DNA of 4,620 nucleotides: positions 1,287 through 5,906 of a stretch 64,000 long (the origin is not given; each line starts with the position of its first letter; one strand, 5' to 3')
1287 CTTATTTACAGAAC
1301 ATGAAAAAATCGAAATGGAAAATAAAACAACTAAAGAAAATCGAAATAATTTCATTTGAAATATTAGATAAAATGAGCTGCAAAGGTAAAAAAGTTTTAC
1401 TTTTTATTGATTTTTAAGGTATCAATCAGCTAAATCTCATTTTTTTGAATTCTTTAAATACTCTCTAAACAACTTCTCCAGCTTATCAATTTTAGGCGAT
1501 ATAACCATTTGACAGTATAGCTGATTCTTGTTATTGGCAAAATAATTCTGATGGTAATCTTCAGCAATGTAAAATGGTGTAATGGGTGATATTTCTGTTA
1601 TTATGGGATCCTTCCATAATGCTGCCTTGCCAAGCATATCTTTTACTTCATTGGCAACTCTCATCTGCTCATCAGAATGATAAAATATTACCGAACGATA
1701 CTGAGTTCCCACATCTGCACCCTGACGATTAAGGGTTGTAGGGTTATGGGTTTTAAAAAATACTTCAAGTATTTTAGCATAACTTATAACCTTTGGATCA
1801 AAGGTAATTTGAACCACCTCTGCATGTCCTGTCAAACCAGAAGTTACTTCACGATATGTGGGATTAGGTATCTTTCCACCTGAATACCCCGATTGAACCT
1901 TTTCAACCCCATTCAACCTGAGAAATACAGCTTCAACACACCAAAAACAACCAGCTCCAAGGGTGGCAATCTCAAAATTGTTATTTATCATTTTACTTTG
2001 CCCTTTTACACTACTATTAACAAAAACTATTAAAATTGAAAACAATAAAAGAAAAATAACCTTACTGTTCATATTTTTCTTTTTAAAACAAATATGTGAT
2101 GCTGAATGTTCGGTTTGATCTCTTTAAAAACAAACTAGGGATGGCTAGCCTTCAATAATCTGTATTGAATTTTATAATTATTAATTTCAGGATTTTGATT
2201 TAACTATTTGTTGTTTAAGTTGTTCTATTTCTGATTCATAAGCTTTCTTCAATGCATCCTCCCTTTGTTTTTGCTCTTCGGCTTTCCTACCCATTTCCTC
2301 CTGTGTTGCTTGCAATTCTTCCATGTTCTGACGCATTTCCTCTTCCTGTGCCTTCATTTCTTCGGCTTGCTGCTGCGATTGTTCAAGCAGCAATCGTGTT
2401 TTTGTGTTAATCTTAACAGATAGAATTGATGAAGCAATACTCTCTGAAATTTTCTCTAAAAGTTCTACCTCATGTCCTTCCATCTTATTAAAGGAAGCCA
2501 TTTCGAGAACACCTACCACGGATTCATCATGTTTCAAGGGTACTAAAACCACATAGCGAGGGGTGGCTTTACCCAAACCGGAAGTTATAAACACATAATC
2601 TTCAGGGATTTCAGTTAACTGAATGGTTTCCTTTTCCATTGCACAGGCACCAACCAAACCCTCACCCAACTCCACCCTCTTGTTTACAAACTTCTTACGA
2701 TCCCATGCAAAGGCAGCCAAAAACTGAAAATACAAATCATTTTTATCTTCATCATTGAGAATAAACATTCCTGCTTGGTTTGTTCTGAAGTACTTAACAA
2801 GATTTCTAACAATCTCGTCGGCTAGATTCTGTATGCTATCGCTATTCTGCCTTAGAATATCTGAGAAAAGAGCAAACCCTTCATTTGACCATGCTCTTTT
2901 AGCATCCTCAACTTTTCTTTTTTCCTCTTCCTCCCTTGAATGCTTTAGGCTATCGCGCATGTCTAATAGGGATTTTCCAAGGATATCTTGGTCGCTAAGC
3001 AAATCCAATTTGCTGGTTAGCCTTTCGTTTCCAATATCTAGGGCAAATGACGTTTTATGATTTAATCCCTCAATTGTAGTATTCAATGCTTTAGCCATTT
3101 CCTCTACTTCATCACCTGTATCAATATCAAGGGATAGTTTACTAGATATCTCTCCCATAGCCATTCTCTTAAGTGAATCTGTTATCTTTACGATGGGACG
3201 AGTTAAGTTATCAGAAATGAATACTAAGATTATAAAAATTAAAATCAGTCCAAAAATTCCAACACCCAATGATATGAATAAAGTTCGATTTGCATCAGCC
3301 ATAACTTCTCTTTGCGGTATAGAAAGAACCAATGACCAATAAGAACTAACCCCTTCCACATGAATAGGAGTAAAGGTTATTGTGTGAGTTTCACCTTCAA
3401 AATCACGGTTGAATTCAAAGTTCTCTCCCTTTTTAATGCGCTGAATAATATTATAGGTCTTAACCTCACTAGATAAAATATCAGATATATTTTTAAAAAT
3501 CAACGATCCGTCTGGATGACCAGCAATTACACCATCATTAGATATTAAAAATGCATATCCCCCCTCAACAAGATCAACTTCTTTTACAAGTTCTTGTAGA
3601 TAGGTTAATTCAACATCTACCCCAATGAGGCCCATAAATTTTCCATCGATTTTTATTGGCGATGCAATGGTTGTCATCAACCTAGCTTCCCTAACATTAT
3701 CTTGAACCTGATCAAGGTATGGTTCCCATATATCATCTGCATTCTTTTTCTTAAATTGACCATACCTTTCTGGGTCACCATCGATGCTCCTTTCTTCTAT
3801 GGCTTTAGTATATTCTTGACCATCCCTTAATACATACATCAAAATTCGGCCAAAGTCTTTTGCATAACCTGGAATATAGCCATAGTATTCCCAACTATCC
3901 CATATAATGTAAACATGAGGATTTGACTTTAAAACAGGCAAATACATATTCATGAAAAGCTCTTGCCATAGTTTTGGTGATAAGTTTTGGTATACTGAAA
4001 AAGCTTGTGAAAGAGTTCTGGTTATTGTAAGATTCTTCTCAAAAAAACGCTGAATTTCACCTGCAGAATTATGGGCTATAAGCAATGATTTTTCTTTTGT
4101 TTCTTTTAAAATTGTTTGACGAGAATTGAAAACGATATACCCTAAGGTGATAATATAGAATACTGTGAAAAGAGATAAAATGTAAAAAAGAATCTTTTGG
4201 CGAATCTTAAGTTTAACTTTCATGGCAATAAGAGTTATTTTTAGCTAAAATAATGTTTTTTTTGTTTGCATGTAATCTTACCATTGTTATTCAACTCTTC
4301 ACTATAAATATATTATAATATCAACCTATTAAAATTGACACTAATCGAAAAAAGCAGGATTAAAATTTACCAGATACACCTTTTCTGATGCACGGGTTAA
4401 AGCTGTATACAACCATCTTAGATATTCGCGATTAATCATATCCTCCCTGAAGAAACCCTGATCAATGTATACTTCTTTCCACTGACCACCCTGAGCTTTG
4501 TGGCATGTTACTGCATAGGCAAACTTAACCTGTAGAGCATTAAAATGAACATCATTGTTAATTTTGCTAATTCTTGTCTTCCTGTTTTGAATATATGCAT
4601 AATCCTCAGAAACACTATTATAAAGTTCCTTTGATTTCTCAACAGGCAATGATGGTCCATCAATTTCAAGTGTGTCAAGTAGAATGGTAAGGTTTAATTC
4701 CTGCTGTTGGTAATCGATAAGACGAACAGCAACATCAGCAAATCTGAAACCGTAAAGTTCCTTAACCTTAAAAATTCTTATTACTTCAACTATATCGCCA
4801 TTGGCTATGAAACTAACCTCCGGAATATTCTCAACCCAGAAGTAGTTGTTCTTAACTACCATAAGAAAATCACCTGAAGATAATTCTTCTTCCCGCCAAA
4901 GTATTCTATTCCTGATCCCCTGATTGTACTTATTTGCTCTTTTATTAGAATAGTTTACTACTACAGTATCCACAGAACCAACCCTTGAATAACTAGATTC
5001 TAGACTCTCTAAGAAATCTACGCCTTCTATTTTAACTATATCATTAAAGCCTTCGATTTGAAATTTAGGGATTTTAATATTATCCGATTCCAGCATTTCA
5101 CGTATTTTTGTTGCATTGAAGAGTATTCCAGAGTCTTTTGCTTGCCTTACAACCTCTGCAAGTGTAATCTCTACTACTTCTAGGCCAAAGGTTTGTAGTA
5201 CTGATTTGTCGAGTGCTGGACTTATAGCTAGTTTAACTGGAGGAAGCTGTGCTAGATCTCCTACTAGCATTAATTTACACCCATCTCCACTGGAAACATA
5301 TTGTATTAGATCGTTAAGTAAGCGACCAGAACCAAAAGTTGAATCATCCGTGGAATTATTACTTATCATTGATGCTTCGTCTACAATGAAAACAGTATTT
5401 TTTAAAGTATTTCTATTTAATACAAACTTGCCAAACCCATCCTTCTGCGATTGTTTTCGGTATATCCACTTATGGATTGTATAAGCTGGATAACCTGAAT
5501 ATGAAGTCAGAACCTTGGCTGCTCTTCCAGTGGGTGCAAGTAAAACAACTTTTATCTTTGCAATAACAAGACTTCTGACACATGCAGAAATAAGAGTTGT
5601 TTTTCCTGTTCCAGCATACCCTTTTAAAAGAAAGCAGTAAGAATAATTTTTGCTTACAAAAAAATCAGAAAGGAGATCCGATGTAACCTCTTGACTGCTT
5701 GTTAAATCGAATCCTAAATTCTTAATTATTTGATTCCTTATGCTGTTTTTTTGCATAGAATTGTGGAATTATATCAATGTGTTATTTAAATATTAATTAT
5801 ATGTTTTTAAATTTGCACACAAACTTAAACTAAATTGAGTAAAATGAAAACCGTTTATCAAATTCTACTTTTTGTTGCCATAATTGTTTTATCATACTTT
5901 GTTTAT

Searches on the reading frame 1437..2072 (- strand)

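Call 64: search_protein_families(library=pfam, proteins=[window:1437-2072:-], max_evalue=0.000001)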
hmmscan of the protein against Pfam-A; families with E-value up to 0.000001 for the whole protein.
window:1437-2072:- (211 aa): 1 family
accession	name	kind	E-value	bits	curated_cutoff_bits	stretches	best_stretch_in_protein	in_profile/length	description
PF01625.27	PMSR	-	1.6e-65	220.5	23.7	1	36-188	2-153/153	Peptide methionine sulfoxide reductase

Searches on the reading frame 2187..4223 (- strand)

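Call 64: search_protein_families(library=pfam, proteins=[window:2187-4223:-], max_evalue=0.000001)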
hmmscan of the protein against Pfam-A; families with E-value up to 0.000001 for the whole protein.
window:2187-4223:- (678 aa): 5 families
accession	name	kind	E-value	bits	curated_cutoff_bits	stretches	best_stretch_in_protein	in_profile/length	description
PF02743.24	dCache_1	-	5e-20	72.5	45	1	37-300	2-239/240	Cache domain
PF13185.12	GAF_2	-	5.8e-15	56.1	28.6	1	462-599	2-134/136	GAF domain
PF01590.32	GAF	-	1.4e-09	39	22.4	1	464-600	2-133/133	GAF domain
PF22673.2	MCP-like_PDC_1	-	3.6e-08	34.3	27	1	113-211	19-113/113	Methyl-accepting chemotaxis protein-like, first PDC sensor domain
PF00672.30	HAMP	-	4.4e-08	33.8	25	1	336-388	2-52/53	HAMP domain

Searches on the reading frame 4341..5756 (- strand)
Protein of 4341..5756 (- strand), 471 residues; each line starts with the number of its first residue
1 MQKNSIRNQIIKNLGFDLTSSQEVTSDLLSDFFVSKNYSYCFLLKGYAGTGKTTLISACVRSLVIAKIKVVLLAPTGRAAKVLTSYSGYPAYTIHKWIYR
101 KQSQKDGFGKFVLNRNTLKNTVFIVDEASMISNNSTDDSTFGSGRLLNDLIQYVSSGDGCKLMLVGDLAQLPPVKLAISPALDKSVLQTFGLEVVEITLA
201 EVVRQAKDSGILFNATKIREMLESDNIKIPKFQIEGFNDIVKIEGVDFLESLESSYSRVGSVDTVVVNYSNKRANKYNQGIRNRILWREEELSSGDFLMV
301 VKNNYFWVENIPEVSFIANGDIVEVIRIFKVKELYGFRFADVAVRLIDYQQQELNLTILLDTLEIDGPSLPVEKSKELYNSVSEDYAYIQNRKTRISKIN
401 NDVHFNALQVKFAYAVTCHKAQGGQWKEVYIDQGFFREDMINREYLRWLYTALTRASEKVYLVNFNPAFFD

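Call 64: search_protein_families(library=pfam, proteins=[window:4341-5756:-], max_evalue=0.000001)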
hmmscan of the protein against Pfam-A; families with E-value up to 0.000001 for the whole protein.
window:4341-5756:- (471 aa): 4 families
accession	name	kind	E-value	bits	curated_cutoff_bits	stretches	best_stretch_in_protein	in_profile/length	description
PF13604.12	AAA_30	-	3.3e-24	86.1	27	1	41-211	20-161/191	AAA domain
PF13245.12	AAA_19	-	9.7e-21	74.8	25.1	1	40-174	12-132/134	AAA domain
PF13538.12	UvrD_C_2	-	3e-20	72.3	27.4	1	412-463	1-52/52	UvrD-like helicase C-terminal domain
PF05970.20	PIF1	-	2.3e-09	37.6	25.9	1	18-209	2-193/223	PIF1-like helicase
